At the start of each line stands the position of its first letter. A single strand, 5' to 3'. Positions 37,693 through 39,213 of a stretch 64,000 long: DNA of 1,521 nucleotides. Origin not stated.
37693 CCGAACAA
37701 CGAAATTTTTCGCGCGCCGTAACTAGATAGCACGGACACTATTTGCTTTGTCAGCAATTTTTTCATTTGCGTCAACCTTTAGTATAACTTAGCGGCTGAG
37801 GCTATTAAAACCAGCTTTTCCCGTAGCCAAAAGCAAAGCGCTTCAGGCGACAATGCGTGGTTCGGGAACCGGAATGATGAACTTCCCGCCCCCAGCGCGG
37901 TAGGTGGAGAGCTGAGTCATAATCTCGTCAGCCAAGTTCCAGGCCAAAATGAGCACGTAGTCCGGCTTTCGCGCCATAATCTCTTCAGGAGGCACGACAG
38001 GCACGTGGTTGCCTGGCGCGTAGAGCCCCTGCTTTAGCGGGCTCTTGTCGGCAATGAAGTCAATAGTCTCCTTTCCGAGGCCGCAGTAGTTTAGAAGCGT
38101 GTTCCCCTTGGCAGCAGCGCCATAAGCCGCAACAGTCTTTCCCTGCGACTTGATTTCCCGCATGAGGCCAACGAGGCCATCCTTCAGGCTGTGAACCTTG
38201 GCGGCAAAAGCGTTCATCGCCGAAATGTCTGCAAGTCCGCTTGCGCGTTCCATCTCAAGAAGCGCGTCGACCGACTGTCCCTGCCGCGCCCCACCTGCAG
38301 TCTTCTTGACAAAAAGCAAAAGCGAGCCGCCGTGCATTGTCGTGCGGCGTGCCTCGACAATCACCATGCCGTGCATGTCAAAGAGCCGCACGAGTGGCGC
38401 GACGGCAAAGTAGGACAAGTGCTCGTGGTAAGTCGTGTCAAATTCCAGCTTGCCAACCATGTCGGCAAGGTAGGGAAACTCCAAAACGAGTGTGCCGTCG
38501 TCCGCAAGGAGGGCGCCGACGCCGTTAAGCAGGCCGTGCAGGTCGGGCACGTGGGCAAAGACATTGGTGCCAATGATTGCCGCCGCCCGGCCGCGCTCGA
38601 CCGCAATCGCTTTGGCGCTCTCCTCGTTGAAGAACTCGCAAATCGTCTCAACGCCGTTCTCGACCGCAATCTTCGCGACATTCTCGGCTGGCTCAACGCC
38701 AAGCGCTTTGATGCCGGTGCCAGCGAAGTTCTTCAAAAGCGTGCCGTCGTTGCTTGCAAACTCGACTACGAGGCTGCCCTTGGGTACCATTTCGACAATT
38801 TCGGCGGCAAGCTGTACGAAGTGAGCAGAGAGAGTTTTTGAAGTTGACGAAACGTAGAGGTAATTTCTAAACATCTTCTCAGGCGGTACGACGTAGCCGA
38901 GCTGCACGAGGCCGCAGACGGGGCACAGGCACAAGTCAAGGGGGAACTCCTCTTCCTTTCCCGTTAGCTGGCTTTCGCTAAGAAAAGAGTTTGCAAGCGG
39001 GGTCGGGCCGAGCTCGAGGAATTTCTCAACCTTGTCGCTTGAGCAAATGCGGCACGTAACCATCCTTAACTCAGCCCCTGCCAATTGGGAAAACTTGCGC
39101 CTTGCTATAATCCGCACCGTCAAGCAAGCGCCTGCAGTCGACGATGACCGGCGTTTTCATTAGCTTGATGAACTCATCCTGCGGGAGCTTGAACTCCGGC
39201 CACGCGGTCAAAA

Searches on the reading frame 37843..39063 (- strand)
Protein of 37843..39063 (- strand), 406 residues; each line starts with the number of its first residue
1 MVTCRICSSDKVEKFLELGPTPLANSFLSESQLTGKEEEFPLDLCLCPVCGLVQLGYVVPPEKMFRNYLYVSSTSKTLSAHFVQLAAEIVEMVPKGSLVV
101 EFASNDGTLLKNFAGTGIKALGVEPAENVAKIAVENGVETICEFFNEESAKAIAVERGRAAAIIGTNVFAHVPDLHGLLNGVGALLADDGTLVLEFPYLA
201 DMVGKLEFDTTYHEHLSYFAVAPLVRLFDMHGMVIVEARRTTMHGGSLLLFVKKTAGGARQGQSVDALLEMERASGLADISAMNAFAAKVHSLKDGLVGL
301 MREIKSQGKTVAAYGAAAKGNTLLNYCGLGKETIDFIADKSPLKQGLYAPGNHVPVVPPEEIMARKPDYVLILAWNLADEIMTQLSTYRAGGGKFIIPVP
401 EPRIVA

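Call 3: search_protein_families(library=pfam, proteins=[window:37843-39063:-], max_evalue=0.001)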
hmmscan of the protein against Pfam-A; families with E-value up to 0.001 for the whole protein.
window:37843-39063:- (406 aa): 4 families
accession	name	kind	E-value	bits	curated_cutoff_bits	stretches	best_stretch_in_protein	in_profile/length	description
PF08484.17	Methyltransf_14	-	2.6e-59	200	23.5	1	243-400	2-160/160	C-methyltransferase C-terminal domain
PF08421.16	Methyltransf_13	-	3e-22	79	31.3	1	4-65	1-62/62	Putative zinc binding domain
PF13489.12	Methyltransf_23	-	5e-14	52.8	27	1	86-237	10-163/164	Methyltransferase domain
PF08242.18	Methyltransf_12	-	0.00024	22.2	30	1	101-192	2-98/98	Methyltransferase domain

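Call 5: search_protein_families(library=ncbifam, proteins=[window:37843-39063:-], max_evalue=0.00001)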
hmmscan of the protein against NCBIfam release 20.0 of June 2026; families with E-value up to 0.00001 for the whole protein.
window:37843-39063:- (406 aa): 0 families

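Call 13: search_solved_structures(query=window:37843-39063:-, max_evalue=0.001, show_alignments=1)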
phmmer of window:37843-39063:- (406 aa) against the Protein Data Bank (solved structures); distinct sequences matched with E-value up to 0.001: 10.
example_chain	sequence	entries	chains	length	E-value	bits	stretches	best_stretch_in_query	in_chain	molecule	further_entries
4rv9_A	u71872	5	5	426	9.5e-104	350.9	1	2-405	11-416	D-mycarose 3-C-methyltransferase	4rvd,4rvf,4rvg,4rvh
5t64_A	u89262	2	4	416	2.3e-86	293.7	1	3-404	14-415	Sugar 3-C-methyl transferase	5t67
5t6b_A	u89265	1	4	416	2.2e-84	287.1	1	3-404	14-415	Sugar 3-C-methyl transferase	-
3ndi_A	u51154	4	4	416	6.2e-77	262.6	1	3-404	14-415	Methyltransferase | TcaB9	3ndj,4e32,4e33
4e31_A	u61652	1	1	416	1.5e-76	261.3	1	3-404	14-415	TcaB9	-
4e2y_A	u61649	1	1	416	1.6e-76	261.2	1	3-404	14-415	TcaB9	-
4e2x_A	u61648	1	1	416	2.2e-76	260.8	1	3-404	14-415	TcaB9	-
4e2z_A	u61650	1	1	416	5.8e-76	259.4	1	3-404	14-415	TcaB9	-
4e2w_A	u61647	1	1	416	5.9e-76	259.4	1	3-404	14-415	TcaB9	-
4e30_A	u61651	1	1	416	1.5e-75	258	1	3-404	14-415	TcaB9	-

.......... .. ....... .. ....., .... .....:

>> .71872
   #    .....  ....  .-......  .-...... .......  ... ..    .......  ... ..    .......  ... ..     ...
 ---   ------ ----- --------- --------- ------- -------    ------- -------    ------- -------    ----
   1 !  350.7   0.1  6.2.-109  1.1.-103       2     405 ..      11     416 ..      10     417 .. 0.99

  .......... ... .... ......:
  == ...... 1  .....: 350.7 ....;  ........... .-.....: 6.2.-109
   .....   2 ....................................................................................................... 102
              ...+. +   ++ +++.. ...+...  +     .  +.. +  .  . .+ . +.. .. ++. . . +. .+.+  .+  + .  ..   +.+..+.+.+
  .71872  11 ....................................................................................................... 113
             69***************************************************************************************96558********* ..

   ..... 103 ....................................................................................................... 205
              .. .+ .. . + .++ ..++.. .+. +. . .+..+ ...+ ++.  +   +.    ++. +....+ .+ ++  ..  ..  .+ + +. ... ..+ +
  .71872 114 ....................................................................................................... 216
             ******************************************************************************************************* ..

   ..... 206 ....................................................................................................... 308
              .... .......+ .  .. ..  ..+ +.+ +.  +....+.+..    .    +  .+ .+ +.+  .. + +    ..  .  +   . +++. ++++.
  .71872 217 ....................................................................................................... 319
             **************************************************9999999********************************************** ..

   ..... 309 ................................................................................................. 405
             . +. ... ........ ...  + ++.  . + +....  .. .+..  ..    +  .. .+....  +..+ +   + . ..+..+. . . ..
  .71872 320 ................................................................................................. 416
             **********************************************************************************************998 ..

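Call 43: find_homologous_proteins(query=window:37843-39063:-, max_evalue=1e-20)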
Query window:37843-39063:- (406 aa): 7930 proteins with E <= 1e-20 among 8000 candidates; the best 120 are listed.
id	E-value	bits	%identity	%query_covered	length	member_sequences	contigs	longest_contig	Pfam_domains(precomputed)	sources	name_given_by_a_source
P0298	4.4e-267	903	100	100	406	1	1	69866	PF13489.13,PF08421.17,PF08484.18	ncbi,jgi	jgi:SAM-dependent methyltransferase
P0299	6.2e-143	495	55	97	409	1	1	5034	PF13489.13,PF08421.17,PF08484.18,PF08241.19,PF08242.19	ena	-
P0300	1.3e-142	494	54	97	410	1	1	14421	PF13489.13,PF08421.17,PF08484.18,PF08242.19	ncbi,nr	ncbi:Uncharacterised protein [uncultured archaeon]|nr:Uncharacterised protein [uncultured archaeon]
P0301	4.8e-142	492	53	99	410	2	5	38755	PF13489.13,PF08421.17,PF08484.18,PF08242.19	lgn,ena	-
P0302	9.2e-140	484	53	99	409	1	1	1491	PF13489.13,PF08421.17,PF08484.18,PF08241.19,PF08242.19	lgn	-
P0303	4.9e-139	482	53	100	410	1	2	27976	PF13489.13,PF08421.17,PF08484.18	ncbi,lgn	ncbi:MAG: class I SAM-dependent methyltransferase [Candidatus Micrarchaeota archaeon]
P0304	9.2e-139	481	54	99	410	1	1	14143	PF13489.13,PF08421.17,PF13649.13,PF08484.18,PF08241.19,PF08242.19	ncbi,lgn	-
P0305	2.9e-137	476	52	99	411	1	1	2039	PF13489.13,PF08421.17,PF08484.18,PF08242.19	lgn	-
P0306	3.2e-137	476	53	99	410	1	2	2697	PF13489.13,PF08421.17,PF08484.18,PF08242.19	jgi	jgi:hypothetical protein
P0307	6.8e-137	475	52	99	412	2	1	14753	PF13489.13,PF08421.17,PF08484.18,PF08242.19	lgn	-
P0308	1.2e-136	474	54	99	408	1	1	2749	PF13489.13,PF08421.17,PF08484.18,PF08242.19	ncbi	-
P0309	1.5e-136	474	54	100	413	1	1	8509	PF13489.13,PF08421.17,PF08484.18,PF08242.19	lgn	-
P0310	2.1e-136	473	52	99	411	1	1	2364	PF13489.13,PF08421.17,PF08484.18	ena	-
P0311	3.3e-136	473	52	99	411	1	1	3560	PF13489.13,PF08421.17,PF08484.18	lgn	-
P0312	7.6e-136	471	53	99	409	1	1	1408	PF13489.13,PF08421.17,PF08484.18,PF08242.19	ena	-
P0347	2.9e-131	456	50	100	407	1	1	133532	PF13489.13,PF08421.17,PF08484.18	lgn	-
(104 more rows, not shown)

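Call 44: find_encoding_contigs(protein=P0347, flank=10000, max_places=2)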
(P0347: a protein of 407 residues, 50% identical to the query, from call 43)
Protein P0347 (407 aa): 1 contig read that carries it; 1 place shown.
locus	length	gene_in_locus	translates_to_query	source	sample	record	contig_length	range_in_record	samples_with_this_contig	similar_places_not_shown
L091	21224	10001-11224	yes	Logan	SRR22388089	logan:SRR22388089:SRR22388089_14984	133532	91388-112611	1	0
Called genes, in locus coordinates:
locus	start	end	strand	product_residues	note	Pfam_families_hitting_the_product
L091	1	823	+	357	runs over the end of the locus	PF16822:ALGX (faint), PF13472:Lipase_GDSL_2 (faint)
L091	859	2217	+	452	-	PF03901:Glyco_transf_22 (faint), PF13231:PMT_2 (weak)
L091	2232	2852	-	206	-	PF05148:Methyltransf_8 (weak), PF08241:Methyltransf_11, PF13489:Methyltransf_23, PF13649:Methyltransf_25 (weak), PF13847:Methyltransf_31 (faint), PF08242:Methyltransf_12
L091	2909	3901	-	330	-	PF00535:Glycos_transf_2, PF13641:Glyco_tranf_2_3, PF10111:Glyco_tranf_2_2 (weak)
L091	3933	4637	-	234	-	PF01209:Ubie_methyltran, PF13489:Methyltransf_23, PF07021:MetW, PF13847:Methyltransf_31, PF08241:Methyltransf_11, PF08242:Methyltransf_12, PF13649:Methyltransf_25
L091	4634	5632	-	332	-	PF00534:Glycos_transf_1, PF13692:Glyco_trans_1_4 (weak)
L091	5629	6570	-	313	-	PF00535:Glycos_transf_2, PF13641:Glyco_tranf_2_3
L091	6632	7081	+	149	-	PF00908:dTDP_sugar_isom, PF14667:Polysacc_synt_C (weak)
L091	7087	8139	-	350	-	PF16822:ALGX (faint), PF00657:Lipase_GDSL (weak), PF13472:Lipase_GDSL_2 (weak)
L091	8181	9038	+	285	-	PF02475:TRM5-TYW2_MTfase, PF05050:Methyltransf_21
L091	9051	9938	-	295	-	PF01073:3Beta_HSD, PF01370:Epimerase, PF02719:Polysacc_synt_2, PF04321:RmlD_sub_bind, PF13460:NAD_binding_10, PF16363:GDP_Man_Dehyd, PF07993:NAD_binding_4 (weak)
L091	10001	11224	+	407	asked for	PF08421:Methyltransf_13, PF13489:Methyltransf_23, PF08484:Methyltransf_14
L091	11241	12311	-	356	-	PF00106:adh_short (faint), PF01073:3Beta_HSD, PF01370:Epimerase, PF02719:Polysacc_synt_2, PF04321:RmlD_sub_bind, PF16363:GDP_Man_Dehyd, PF07993:NAD_binding_4, PF13460:NAD_binding_10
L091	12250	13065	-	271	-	PF00483:NTP_transferase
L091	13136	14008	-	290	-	PF02475:TRM5-TYW2_MTfase, PF05050:Methyltransf_21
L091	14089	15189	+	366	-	PF13472:Lipase_GDSL_2 (faint)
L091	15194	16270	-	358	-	PF13439:Glyco_transf_4, PF13579:Glyco_trans_4_4 (faint), PF00534:Glycos_transf_1, PF13692:Glyco_trans_1_4, PF13524:Glyco_trans_1_2 (weak)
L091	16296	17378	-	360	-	PF00483:NTP_transferase, PF12804:NTP_transf_3, PF00132:Hexapep (faint), PF25084:LbH_EIF2B, PF25087:GMPPB_C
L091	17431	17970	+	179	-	PF00908:dTDP_sugar_isom (faint), PF14667:Polysacc_synt_C (faint)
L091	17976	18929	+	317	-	PF01073:3Beta_HSD, PF01370:Epimerase, PF02719:Polysacc_synt_2, PF04321:RmlD_sub_bind, PF05368:NmrA (weak), PF07993:NAD_binding_4, PF13460:NAD_binding_10, PF16363:GDP_Man_Dehyd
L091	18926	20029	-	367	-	PF00534:Glycos_transf_1, PF13692:Glyco_trans_1_4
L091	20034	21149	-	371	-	PF00534:Glycos_transf_1, PF13692:Glyco_trans_1_4, PF13524:Glyco_trans_1_2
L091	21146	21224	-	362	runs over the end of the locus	PF02350:Epimerase_2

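Call 45: find_encoding_contigs(protein=P0300, flank=10000, max_places=2)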
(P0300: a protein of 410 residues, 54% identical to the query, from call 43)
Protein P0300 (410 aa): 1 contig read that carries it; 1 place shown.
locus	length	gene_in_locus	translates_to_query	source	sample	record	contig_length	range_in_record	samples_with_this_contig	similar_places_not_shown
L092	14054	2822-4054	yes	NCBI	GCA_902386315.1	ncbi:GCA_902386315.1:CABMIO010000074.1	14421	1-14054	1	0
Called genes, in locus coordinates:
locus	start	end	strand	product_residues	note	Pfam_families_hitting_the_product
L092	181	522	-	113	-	PF01073:3Beta_HSD, PF01370:Epimerase, PF02719:Polysacc_synt_2, PF04321:RmlD_sub_bind, PF16363:GDP_Man_Dehyd, PF07993:NAD_binding_4 (faint)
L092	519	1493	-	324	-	PF01370:Epimerase, PF04321:RmlD_sub_bind (weak), PF16363:GDP_Man_Dehyd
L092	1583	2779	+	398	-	PF13439:Glyco_transf_4, PF00534:Glycos_transf_1, PF13692:Glyco_trans_1_4, PF13524:Glyco_trans_1_2 (weak)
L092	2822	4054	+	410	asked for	PF08421:Methyltransf_13, PF13489:Methyltransf_23, PF08242:Methyltransf_12 (weak), PF08484:Methyltransf_14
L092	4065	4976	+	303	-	PF01073:3Beta_HSD (weak), PF01370:Epimerase, PF02719:Polysacc_synt_2 (weak), PF04321:RmlD_sub_bind, PF16363:GDP_Man_Dehyd, PF07993:NAD_binding_4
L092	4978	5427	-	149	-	PF00908:dTDP_sugar_isom, PF14667:Polysacc_synt_C (weak)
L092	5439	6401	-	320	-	PF05219:DREV (weak), PF13489:Methyltransf_23, PF07021:MetW (weak), PF13649:Methyltransf_25, PF13847:Methyltransf_31, PF08241:Methyltransf_11, PF08242:Methyltransf_12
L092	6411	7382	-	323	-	PF01073:3Beta_HSD, PF01370:Epimerase, PF02719:Polysacc_synt_2, PF04321:RmlD_sub_bind, PF05368:NmrA (faint), PF07993:NAD_binding_4, PF16363:GDP_Man_Dehyd, PF13460:NAD_binding_10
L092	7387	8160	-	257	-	PF00483:NTP_transferase, PF12804:NTP_transf_3 (weak)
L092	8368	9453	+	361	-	PF00535:Glycos_transf_2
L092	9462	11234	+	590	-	PF02934:GatB_N, PF02938:GAD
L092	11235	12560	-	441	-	PF00206:Lyase_1, PF10397:ADSL_C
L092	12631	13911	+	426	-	PF18195:GatD_N, PF00710:Asparaginase, PF17763:Asparaginase_C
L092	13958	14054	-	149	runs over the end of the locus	-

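Call 51: find_related_loci(query=window:37843-39063:-, collection=metagenome_contigs, flank=10000)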
Query window:37843-39063:- (406 aa) in metagenome_contigs; peptide patterns used: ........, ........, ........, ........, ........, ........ (x = any residue, [..] = any of these).
233 stretches matched a pattern; 34 encode a relative of the query (tblastn E <= 1e-3); 34 distinct loci.
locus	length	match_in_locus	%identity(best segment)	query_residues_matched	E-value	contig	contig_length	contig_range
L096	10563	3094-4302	47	3-405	4e-122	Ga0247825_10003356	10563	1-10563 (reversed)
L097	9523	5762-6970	47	3-405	4e-122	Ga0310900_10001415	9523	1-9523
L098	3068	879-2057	48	4-396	7e-121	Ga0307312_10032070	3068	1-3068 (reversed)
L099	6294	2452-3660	47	4-404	2e-115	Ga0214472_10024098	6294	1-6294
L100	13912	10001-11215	47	1-405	6e-114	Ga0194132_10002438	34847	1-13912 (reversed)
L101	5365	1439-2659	43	2-405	7e-113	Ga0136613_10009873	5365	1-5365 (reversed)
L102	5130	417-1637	43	2-405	1e-112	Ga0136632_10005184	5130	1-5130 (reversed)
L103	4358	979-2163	48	2-396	5e-113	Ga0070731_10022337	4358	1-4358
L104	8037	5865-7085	43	2-405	2e-112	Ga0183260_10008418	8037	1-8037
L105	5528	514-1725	44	3-405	1e-107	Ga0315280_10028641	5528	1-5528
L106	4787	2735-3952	45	4-405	2e-107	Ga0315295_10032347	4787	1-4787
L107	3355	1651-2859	43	3-404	4e-109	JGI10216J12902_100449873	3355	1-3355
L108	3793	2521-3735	45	3-405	9e-108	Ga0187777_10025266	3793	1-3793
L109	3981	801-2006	45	4-405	4e-107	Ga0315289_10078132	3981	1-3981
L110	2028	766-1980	41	4-405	2e-109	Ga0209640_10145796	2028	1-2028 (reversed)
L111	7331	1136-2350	40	3-404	6e-103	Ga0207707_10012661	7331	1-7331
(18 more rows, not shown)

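Call 55: search_protein_families(library=ncbifam, proteins=[L092:7390-8175:-, L091:12253-13071:-, L096:4202-5092:+, L099:565-1425:+, L101:2577-3527:+, L111:2352-3155:+, L092:6414-7451:-, L091:11244-12326:-, L096:4951-6060:+, L099:1379-2431:+], max_evalue=1e-30)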
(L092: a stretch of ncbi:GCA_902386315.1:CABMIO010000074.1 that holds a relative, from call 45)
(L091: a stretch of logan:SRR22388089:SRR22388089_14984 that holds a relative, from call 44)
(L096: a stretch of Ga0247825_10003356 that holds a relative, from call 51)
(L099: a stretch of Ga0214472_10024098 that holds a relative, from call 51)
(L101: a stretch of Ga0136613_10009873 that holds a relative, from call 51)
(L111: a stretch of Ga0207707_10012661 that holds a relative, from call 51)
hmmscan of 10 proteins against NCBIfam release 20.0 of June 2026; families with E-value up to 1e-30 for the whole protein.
L092:7390-8175:- (262 aa): 1 family
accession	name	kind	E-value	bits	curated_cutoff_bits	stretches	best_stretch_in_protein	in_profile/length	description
TIGR02623.1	G1P_cyt_trans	equivalog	6.7e-129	428.8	300.25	1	8-261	1-255/255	glucose-1-phosphate cytidylyltransferase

L091:12253-13071:- (273 aa): 1 family
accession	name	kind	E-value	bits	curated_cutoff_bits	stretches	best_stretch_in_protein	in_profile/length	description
TIGR02623.1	G1P_cyt_trans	equivalog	1.4e-75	254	300.25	1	11-272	3-255/255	glucose-1-phosphate cytidylyltransferase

L096:4202-5092:+ (297 aa): 1 family
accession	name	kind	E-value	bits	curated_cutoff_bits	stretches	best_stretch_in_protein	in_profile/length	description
TIGR02623.1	G1P_cyt_trans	equivalog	1.1e-102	342.8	300.25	1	36-286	1-253/255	glucose-1-phosphate cytidylyltransferase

L099:565-1425:+ (287 aa): 1 family
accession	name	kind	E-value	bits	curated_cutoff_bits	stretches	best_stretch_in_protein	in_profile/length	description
TIGR02623.1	G1P_cyt_trans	equivalog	5.3e-107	357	300.25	1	31-285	1-255/255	glucose-1-phosphate cytidylyltransferase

L101:2577-3527:+ (317 aa): 1 family
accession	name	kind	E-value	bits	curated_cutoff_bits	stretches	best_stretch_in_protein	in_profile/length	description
TIGR02623.1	G1P_cyt_trans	equivalog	3.1e-61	207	300.25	1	55-308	2-255/255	glucose-1-phosphate cytidylyltransferase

L111:2352-3155:+ (268 aa): 1 family
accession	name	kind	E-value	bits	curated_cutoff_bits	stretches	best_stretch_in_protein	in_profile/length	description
TIGR02623.1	G1P_cyt_trans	equivalog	1.9e-67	227.4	300.25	1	9-263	2-255/255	glucose-1-phosphate cytidylyltransferase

L092:6414-7451:- (346 aa): 5 families
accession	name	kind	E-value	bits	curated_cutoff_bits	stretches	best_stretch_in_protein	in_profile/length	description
TIGR02622.1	CDP_4_6_dhtase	equivalog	4.3e-63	213.6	278.45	1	27-341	2-334/352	CDP-glucose 4,6-dehydratase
TIGR01179.1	galE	equivalog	1.1e-45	155.9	262.3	0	32-207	2-178/332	UDP-glucose 4-epimerase GalE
TIGR01181.1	dTDP_gluc_dehyt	equivalog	7.7e-45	153.4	365.1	1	32-339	2-313/321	dTDP-glucose 4,6-dehydratase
TIGR04180.1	EDH_00030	hypoth_equivalog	1.1e-39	136.3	475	1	32-325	1-297/297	NAD-dependent 4,6-dehydratase LegB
NF007956.0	PRK10675.1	subfamily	1.2e-34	119.9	394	0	31-185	2-159/338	UDP-glucose 4-epimerase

L091:11244-12326:- (361 aa): 6 families
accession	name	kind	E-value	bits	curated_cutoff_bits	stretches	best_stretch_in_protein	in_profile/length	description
TIGR01181.1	dTDP_gluc_dehyt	equivalog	2.1e-61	207.8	365.1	1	37-352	1-319/321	dTDP-glucose 4,6-dehydratase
TIGR02622.1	CDP_4_6_dhtase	equivalog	3e-53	181.2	278.45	1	32-348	1-334/352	CDP-glucose 4,6-dehydratase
TIGR04180.1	EDH_00030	hypoth_equivalog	1.2e-51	175.5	475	1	38-331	1-296/297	NAD-dependent 4,6-dehydratase LegB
TIGR01179.1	galE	equivalog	6.6e-40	136.9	262.3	1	37-347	1-328/332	UDP-glucose 4-epimerase GalE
NF007490.0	PRK10084.1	subfamily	1.3e-33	116.5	649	1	37-353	2-343/361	dTDP-glucose 4,6-dehydratase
NF007582.0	PRK10217.1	equivalog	3e-32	112.1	698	1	36-353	2-341/355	dTDP-glucose 4,6-dehydratase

L096:4951-6060:+ (370 aa): 4 families
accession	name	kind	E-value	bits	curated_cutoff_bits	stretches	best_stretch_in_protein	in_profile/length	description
TIGR02622.1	CDP_4_6_dhtase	equivalog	1.3e-55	188.9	278.45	1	41-361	2-336/352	CDP-glucose 4,6-dehydratase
TIGR01181.1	dTDP_gluc_dehyt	equivalog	1.2e-46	159.3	365.1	1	46-357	2-313/321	dTDP-glucose 4,6-dehydratase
TIGR04180.1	EDH_00030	hypoth_equivalog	4.2e-45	154.1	475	1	46-342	1-296/297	NAD-dependent 4,6-dehydratase LegB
TIGR01179.1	galE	equivalog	1.7e-37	129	262.3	0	45-222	1-178/332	UDP-glucose 4-epimerase GalE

L099:1379-2431:+ (351 aa): 5 families
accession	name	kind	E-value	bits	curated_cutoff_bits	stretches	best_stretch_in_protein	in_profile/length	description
TIGR02622.1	CDP_4_6_dhtase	equivalog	9.5e-57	192.7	278.45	1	29-349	2-336/352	CDP-glucose 4,6-dehydratase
TIGR01181.1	dTDP_gluc_dehyt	equivalog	2.9e-51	174.5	365.1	1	33-344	1-312/321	dTDP-glucose 4,6-dehydratase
TIGR04180.1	EDH_00030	hypoth_equivalog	7.4e-44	150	475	1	34-329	1-295/297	NAD-dependent 4,6-dehydratase LegB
TIGR01179.1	galE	equivalog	4.5e-39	134.2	262.3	0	33-210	1-178/332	UDP-glucose 4-epimerase GalE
NF007582.0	PRK10217.1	equivalog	7.1e-34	117.5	698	1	32-345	2-333/355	dTDP-glucose 4,6-dehydratase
